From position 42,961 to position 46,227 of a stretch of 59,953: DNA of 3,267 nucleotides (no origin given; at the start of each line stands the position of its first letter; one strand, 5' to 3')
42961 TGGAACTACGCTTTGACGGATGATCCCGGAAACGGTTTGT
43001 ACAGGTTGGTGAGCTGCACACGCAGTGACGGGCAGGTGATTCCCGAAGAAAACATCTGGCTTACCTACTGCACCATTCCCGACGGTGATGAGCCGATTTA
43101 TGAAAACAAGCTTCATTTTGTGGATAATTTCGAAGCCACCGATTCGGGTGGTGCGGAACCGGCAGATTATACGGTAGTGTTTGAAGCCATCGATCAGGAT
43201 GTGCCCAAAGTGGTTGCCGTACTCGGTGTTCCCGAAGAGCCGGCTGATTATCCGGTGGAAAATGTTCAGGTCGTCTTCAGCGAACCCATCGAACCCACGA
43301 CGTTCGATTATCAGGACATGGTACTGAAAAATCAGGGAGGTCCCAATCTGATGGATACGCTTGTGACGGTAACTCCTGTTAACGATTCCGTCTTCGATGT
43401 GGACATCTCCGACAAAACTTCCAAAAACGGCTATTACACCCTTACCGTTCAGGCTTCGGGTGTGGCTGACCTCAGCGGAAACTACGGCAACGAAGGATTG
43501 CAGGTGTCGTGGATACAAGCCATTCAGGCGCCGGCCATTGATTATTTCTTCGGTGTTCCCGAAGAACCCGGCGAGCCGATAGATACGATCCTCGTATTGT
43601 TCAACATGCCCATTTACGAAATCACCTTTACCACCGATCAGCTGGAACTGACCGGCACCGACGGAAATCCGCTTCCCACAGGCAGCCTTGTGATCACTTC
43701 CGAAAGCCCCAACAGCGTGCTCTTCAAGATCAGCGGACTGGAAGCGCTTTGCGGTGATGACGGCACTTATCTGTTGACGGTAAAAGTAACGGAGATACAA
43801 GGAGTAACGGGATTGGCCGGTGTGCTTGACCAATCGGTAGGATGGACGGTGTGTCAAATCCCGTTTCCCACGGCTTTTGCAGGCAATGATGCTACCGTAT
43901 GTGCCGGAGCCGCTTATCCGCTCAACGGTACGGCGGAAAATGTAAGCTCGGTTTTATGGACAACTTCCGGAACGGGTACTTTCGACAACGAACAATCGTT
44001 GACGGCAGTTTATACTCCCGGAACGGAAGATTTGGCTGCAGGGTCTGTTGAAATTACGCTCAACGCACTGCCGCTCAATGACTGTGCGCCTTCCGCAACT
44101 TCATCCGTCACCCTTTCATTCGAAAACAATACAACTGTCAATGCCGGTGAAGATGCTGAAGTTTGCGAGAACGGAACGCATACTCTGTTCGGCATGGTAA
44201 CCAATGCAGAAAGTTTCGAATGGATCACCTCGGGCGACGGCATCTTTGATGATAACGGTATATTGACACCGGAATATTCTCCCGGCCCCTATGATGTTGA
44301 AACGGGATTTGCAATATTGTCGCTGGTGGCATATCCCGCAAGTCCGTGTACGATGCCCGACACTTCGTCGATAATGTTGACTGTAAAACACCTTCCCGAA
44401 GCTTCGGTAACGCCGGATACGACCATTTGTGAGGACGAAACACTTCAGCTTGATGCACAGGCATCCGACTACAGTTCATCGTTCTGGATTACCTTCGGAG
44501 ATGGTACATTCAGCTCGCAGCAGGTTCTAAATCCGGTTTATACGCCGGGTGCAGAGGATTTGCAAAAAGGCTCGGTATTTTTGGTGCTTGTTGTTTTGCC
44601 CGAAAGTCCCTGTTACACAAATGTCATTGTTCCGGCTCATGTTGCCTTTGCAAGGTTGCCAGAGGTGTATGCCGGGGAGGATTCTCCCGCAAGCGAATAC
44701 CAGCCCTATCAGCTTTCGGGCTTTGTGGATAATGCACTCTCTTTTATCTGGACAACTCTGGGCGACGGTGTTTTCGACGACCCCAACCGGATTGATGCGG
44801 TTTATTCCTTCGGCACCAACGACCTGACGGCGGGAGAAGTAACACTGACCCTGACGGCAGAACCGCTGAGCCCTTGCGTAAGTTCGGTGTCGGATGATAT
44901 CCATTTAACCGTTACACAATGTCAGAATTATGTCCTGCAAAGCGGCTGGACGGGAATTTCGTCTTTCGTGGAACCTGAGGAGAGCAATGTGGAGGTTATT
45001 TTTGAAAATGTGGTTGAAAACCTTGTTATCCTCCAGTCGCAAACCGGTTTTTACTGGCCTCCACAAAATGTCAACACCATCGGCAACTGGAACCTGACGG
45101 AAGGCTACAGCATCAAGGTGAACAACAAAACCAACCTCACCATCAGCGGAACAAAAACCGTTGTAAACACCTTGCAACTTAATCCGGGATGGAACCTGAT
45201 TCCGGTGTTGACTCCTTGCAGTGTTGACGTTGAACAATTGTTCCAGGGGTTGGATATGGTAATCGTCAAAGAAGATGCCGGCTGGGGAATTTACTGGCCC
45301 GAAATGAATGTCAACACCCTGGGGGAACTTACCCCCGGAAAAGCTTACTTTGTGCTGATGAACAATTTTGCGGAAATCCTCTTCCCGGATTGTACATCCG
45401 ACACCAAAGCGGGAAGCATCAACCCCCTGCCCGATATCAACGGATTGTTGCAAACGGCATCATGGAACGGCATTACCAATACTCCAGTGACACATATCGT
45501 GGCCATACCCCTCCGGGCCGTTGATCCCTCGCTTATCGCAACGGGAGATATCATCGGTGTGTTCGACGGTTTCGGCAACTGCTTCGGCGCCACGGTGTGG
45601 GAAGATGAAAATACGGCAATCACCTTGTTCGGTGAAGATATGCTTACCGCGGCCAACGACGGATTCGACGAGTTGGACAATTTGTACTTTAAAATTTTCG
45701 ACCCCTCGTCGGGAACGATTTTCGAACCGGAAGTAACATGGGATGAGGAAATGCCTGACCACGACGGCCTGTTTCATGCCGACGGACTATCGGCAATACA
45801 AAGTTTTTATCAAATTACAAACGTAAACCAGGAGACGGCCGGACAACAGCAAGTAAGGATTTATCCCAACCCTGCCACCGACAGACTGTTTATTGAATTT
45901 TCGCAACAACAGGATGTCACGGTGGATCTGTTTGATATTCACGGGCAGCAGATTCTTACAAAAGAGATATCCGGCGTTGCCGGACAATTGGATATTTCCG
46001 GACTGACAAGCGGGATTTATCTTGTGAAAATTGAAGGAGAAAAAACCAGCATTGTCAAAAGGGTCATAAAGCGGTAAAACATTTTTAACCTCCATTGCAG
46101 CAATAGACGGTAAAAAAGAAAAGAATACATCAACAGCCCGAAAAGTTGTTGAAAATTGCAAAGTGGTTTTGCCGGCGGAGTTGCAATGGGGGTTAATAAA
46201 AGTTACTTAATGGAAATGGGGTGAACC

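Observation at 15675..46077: Three giant T9SS cargo genes (1751, 1570 and 5387 codons) form a ~30 kb surface-protein locus around one receiver/PPDK_N gene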

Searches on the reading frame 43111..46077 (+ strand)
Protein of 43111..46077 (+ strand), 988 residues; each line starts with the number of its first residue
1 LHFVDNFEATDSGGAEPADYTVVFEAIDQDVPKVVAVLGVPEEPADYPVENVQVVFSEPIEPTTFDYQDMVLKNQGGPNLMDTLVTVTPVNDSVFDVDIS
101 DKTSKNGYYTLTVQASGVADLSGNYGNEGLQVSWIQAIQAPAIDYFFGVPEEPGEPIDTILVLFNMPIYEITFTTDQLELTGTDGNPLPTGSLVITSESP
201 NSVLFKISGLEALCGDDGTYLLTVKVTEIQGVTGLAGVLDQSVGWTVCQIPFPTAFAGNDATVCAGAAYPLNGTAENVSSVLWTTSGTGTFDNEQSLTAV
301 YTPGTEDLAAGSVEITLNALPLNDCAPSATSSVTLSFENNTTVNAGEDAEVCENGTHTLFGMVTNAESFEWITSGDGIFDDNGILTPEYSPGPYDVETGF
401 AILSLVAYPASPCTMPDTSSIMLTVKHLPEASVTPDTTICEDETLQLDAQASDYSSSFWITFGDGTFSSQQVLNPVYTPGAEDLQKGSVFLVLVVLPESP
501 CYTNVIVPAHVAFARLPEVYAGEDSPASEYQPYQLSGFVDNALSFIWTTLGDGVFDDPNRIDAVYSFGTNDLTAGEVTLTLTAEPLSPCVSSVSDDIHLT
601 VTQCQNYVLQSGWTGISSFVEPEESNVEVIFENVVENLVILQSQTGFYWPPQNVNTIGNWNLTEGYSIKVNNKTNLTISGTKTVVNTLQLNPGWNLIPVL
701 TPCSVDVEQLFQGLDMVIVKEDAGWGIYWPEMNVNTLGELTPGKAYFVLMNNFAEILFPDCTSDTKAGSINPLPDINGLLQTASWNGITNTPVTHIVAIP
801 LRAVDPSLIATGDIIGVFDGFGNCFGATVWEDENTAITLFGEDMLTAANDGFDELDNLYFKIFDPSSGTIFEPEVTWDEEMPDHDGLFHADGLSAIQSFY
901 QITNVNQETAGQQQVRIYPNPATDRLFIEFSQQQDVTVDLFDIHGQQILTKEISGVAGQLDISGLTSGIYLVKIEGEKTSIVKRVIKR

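Call 9: search_protein_families(library=ncbifam, proteins=[window:43111-46077:+], max_evalue=0.01)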
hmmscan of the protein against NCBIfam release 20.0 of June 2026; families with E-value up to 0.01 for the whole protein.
window:43111-46077:+ (988 aa): 5 families
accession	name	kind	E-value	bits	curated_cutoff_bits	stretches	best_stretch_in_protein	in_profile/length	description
TIGR04183.1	Por_Secre_tail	domain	1e-16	60.6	23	1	917-988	1-72/72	T9SS type A sorting domain-containing protein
NF038113.1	T9SSA_dep_M36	equivalog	2.6e-13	49.1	885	1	904-987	782-868/869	T9SS-dependent M36 family metallopeptidase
NF050177.1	TapA_OM_Porphy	equivalog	1.2e-06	27.6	500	1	898-986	454-542/544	TapA/TapC family T9SS-dependent outer membrane protein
NF052323.1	T9SSA_dep_M6i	equivalog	0.0003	18.9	600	1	906-979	949-1029/1043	T9SS-dependent M6-like inactivated metalloprotease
NF052644.1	T9SS_DNase_Rie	equivalog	0.0011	18.4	260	1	928-987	194-250/251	T9SS-dependent surface endonuclease, AS87_RS02955 family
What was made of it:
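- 45859..46074 (+): C type-A CTD (aa 5316-5387). TIGR04183 E = 1e-16 (call 9).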

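Call 10: search_protein_families(library=pfam, proteins=[window:43111-46077:+], max_evalue=1)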
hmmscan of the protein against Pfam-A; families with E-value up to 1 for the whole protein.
window:43111-46077:+ (988 aa): 5 families
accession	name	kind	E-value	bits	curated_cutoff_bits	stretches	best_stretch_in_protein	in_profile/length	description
PF18962.6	Por_Secre_tail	-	1.1e-15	58.1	27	1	917-986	1-74/75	Secretion system C-terminal sorting domain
PF13205.12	Big_5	-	3.1e-07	31.5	23.6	1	47-124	19-93/105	Bacterial Ig-like domain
PF18911.6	PKD_4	-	0.00023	21.6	27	1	428-478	3-57/85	PKD domain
PF13953.12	PapC_C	-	0.14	12.4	27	0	178-201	2-25/66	PapC C-terminal domain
PF07523.18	Big_3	-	0.47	11.2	21.2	0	90-118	32-60/68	Bacterial Ig-like domain (group 3)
